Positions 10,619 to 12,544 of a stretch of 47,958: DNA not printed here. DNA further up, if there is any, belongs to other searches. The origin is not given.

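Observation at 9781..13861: Tightly coupled five-gene secretin operon without any known pilus/T2SS partners: candidate undescribed secretin-associated (possibly DNA-handling) module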

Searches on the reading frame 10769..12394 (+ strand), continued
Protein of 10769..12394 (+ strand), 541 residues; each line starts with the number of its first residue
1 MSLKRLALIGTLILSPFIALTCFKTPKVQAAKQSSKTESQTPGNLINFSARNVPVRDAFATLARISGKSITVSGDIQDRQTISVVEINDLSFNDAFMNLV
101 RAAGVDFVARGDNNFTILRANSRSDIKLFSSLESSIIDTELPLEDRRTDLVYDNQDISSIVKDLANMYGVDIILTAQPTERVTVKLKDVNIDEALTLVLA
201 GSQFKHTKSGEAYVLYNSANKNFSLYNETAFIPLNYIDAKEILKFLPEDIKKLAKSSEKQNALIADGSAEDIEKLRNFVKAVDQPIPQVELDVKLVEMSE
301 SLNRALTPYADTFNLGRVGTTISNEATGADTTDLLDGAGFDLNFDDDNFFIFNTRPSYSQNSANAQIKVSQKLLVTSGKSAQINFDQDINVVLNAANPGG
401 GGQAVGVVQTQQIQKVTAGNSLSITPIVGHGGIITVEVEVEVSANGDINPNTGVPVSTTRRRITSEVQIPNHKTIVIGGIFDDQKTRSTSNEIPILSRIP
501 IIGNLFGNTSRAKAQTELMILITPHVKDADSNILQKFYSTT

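Call 82: search_protein_families(library=pfam, proteins=[L036:545-4084:+, L036:18270-19022:+, L036:19025-19747:+, L037:509-1549:+, L037:8896-9738:-, L037:9887-10633:+, L037:10634-11338:+, L037:12068-13327:+, L035:6418-7449:+, L035:14530-15357:-], max_evalue=0.001)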
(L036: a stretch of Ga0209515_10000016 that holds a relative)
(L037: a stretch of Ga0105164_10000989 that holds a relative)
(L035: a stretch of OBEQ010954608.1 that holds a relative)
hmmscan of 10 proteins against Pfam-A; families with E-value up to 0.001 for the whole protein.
L036:545-4084:+ (1179 aa): 8 families
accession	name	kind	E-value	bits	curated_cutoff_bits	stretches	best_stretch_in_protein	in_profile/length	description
PF02463.25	SMC_N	-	2e-46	158.6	40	1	7-1158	2-218/220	RecF/RecN/SMC N terminal domain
PF06470.18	SMC_hinge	-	7.8e-34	117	22.5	1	519-631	2-114/116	SMC proteins Flexible Hinge Domain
PF13304.12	AAA_21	-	1.9e-09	38.5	27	2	30-100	1-80/304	AAA domain, putative AbiEii toxin, Type IV TA system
PF13175.12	AAA_15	-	1.9e-09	38.1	32.1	1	7-301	3-274/374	AAA ATPase domain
PF13476.12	AAA_23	-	5.7e-07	30.8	27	1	10-371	2-199/201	AAA domain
PF13555.12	AAA_29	-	9.3e-06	25.8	27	1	7-52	1-46/61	P-loop containing region of AAA domain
PF20492.3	ERM_helical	-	0.00073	20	40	1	276-378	4-105/120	Ezrin/radixin/moesin, alpha-helical domain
PF08614.16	ATG16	-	0.00075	20.2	33.7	0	854-932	99-177/200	Autophagy protein 16 (ATG16)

L036:18270-19022:+ (250 aa): 1 family
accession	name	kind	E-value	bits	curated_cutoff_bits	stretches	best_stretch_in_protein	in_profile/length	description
PF02511.20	Thy1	-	2.3e-38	132.3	24.8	1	31-230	1-190/191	Thymidylate synthase complementing protein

L036:19025-19747:+ (240 aa): 4 families
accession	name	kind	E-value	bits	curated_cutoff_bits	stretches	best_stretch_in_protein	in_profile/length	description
PF00027.35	cNMP_binding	-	6.3e-15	55.4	27.5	1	35-123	2-89/89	Cyclic nucleotide-binding domain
PF13545.12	HTH_Crp_2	-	4.8e-11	42.9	27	1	154-227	1-69/70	Crp-like helix-turn-helix domain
PF12802.13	MarR_2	-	3.2e-05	24.5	27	0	178-210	18-51/61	MarR family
PF00325.26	Crp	-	0.0001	22.4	21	1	180-209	3-32/32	Bacterial regulatory proteins, crp family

L037:509-1549:+ (346 aa): 4 families
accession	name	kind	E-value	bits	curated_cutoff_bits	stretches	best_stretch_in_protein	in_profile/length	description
PF04542.20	Sigma70_r2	-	1e-21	76.9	24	1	103-172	1-70/71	Sigma-70 region 2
PF04545.22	Sigma70_r4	-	2.3e-15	56.3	24.1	1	278-331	5-50/50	Sigma-70, region 4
PF04539.22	Sigma70_r3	-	3e-15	56.5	25.3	1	184-251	3-70/78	Sigma-70 region 3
PF00140.25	Sigma70_r1_2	-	4.9e-06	26.9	22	1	57-83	5-31/34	Sigma-70 factor, region 1.2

L037:8896-9738:- (280 aa): 3 families
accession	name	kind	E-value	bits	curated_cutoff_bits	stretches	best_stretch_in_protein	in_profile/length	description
PF13561.12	adh_short_C2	-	9.7e-55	186.1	27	1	24-276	6-235/236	Enoyl-(Acyl carrier protein) reductase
PF00106.31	adh_short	-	1.8e-51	174.8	26.6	1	15-218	1-193/195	short chain dehydrogenase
PF08659.16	KR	-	3.2e-12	47.2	22.6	1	18-187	4-162/180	KR domain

L037:9887-10633:+ (248 aa): 1 family
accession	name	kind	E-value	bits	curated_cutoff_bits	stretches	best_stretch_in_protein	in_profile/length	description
PF02511.20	Thy1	-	3.5e-39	135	24.8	1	30-229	1-190/191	Thymidylate synthase complementing protein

L037:10634-11338:+ (234 aa): 3 families
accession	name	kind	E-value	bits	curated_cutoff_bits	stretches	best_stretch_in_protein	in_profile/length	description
PF00027.35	cNMP_binding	-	3.4e-21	75.4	27.5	1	37-122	4-89/89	Cyclic nucleotide-binding domain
PF13545.12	HTH_Crp_2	-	4.7e-11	42.9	27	1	153-226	1-69/70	Crp-like helix-turn-helix domain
PF12802.13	MarR_2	-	0.00048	20.7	27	1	177-210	18-52/61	MarR family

L037:12068-13327:+ (419 aa): 3 families
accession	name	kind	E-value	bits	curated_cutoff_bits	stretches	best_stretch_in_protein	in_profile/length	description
PF02773.21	S-AdoMet_synt_C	-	1.6e-64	216.4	25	1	255-400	1-137/138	S-adenosylmethionine synthetase, C-terminal domain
PF02772.21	S-AdoMet_synt_M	-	5.6e-47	159.2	29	1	126-253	2-120/120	S-adenosylmethionine synthetase, central domain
PF00438.25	S-AdoMet_synt_N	-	2.1e-39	134.5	33.1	1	4-102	2-99/99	S-adenosylmethionine synthetase, N-terminal domain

L035:6418-7449:+ (343 aa): 4 families
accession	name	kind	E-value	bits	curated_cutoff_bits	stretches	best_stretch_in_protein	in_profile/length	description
PF04542.20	Sigma70_r2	-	1.7e-22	79.4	24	1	101-170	1-70/71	Sigma-70 region 2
PF04545.22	Sigma70_r4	-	2.4e-15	56.2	24.1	1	275-328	5-50/50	Sigma-70, region 4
PF04539.22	Sigma70_r3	-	1.3e-14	54.5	25.3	1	182-252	3-73/78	Sigma-70 region 3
PF00140.25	Sigma70_r1_2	-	1.2e-06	28.8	22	1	55-77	5-27/34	Sigma-70 factor, region 1.2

L035:14530-15357:- (275 aa): 4 families
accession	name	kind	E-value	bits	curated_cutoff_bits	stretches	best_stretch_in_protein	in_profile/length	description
PF13561.12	adh_short_C2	-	2.4e-57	194.7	27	1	14-271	1-235/236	Enoyl-(Acyl carrier protein) reductase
PF00106.31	adh_short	-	1.2e-52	178.7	26.6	1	8-214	1-194/195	short chain dehydrogenase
PF08659.16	KR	-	3.2e-13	50.4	22.6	1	11-174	4-154/180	KR domain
PF23441.1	SDR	-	4.2e-06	26.8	27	1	7-272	7-256/258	SDR-like rossmann domain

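Call 85: search_dna_similar(query=window:10769-12394:+, collection=phages, mode=protein, max_evalue=0.00001, max_rows=10)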
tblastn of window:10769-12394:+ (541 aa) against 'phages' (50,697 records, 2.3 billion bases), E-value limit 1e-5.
Records with a match: 1; places in all: 1; records where one place covers at least 80% of the query: 0.
Best place of each record, by identity: <60% 1.
By first word of the organism name: Bacteriophage 1.
By host as written in the record: - 1.
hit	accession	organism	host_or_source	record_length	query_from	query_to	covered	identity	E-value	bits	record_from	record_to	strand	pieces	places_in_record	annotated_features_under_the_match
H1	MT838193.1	Bacteriophage sp.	human fecal samples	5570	459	529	13%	39.4%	7e-8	62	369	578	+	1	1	record has no annotation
